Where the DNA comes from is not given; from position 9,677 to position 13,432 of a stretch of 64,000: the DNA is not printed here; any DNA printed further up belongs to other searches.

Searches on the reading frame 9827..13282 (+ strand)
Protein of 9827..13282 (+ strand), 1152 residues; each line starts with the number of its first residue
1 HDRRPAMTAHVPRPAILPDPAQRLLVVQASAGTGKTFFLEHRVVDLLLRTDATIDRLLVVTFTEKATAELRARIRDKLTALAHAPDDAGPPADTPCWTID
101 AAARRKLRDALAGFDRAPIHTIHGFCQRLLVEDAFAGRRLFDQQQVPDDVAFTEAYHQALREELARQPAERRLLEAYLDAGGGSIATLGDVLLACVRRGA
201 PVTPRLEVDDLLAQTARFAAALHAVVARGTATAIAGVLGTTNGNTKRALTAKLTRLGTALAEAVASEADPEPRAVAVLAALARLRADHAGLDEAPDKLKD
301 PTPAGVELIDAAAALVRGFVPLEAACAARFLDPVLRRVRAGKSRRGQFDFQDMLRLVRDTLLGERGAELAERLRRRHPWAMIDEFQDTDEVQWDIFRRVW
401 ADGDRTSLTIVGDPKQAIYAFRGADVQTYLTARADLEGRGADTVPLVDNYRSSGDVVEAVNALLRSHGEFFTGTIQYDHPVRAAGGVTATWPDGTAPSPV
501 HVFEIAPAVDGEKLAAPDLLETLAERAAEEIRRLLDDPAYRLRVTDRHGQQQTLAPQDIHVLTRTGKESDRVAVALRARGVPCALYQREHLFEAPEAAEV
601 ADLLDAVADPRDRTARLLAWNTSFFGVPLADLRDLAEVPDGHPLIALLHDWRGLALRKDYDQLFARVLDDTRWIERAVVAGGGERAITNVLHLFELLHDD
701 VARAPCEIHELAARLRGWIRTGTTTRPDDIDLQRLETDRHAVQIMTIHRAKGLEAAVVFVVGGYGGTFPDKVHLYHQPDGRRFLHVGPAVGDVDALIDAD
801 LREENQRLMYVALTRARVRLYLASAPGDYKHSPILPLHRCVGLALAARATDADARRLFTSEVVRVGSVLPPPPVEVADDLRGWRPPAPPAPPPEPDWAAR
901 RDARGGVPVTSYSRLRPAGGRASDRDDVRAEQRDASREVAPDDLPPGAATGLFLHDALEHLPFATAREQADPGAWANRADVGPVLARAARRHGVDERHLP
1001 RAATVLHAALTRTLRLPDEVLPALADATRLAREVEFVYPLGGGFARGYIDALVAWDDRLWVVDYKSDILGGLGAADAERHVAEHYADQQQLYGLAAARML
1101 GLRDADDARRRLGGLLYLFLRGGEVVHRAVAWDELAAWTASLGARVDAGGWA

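Call 40: search_protein_families(library=pfam, proteins=[window:9827-13282:+], max_evalue=0.001)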
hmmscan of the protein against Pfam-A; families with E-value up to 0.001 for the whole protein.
window:9827-13282:+ (1152 aa): 5 families
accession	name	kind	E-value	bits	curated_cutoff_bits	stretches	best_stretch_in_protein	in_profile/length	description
PF00580.27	UvrD-helicase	-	2.9e-47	162.1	23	1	22-435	13-269/271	UvrD/REP helicase N-terminal domain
PF13361.12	UvrD_C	-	1e-24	88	25.6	2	733-824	279-347/350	UvrD-like helicase C-terminal domain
PF13245.12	AAA_19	-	1.8e-15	57.7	25.1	1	21-422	10-134/134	AAA domain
PF13538.12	UvrD_C_2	-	5.7e-08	32.9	27.4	1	744-768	4-28/52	UvrD-like helicase C-terminal domain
PF12705.13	PDDEXK_1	-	1.3e-07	32.3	22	1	940-1147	28-225/247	PD-(D/E)XK nuclease superfamily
